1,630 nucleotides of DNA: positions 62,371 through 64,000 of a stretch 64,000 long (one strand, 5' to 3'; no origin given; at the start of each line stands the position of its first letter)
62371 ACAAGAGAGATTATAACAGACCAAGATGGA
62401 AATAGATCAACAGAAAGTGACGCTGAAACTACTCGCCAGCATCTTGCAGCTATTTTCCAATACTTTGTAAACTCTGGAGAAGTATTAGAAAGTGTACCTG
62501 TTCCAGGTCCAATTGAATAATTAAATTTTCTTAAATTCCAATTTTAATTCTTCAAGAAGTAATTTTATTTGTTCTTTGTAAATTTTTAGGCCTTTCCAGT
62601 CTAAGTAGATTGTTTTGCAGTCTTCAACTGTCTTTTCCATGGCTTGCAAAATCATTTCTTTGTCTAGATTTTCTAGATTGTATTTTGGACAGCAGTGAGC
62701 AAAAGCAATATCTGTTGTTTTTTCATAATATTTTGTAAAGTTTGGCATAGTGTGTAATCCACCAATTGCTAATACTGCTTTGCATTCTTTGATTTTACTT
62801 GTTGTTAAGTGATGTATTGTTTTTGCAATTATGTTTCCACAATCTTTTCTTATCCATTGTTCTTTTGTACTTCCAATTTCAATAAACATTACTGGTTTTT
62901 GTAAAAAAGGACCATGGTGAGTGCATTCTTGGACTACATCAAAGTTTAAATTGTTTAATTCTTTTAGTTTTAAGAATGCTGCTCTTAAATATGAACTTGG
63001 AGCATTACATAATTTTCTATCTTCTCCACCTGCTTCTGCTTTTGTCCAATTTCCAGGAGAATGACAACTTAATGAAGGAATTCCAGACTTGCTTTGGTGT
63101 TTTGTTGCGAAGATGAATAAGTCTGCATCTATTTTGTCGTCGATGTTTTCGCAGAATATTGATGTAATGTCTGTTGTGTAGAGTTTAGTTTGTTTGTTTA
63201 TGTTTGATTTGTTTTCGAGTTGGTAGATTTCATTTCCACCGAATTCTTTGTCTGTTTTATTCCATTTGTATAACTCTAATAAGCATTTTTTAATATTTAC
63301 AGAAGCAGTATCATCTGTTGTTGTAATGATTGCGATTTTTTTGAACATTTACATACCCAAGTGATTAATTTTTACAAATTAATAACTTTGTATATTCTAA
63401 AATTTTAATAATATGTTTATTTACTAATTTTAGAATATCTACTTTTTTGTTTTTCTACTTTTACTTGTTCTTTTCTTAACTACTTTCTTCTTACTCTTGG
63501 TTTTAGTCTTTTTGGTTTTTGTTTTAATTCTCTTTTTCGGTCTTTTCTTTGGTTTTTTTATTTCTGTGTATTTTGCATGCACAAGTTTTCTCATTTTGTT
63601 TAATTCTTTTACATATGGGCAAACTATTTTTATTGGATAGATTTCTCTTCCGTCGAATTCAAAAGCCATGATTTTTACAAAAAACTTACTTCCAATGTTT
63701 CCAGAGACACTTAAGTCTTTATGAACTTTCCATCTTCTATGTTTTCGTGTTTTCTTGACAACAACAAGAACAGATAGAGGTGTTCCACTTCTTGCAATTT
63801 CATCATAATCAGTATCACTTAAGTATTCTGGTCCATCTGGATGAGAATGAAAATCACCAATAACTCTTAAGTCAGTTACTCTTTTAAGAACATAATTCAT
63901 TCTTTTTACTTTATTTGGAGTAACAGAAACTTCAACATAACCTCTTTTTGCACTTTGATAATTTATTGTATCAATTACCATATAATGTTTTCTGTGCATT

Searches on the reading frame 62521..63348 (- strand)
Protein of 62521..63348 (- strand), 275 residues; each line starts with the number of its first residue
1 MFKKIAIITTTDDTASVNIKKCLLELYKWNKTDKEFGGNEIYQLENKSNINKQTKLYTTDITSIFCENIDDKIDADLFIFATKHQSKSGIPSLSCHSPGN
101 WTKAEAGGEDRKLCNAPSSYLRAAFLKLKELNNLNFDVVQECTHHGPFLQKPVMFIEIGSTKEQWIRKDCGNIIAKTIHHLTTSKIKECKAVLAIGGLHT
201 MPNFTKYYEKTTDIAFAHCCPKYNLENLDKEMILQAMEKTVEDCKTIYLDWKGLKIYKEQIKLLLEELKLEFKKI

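Call 72: search_protein_families(library=pfam, proteins=[window:62521-63348:-], max_evalue=0.0001)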
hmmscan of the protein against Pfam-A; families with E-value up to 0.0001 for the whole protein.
window:62521-63348:- (275 aa): 1 family
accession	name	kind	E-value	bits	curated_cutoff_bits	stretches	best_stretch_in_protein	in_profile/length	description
PF04414.18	tRNA_deacylase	-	3.1e-58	197.1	33.6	1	73-272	3-204/205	D-aminoacyl-tRNA deacylase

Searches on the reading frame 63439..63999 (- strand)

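Call 16: search_protein_families(library=pfam, proteins=[window:63439-63999:-], max_evalue=1)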
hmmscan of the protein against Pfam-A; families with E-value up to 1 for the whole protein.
window:63439-63999:- (186 aa): 1 family
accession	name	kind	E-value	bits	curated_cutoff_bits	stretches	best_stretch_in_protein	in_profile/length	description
PF14464.11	Prok-JAB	-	1.2e-07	32.1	25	1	38-91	60-112/114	Prokaryotic homologs of the JAB domain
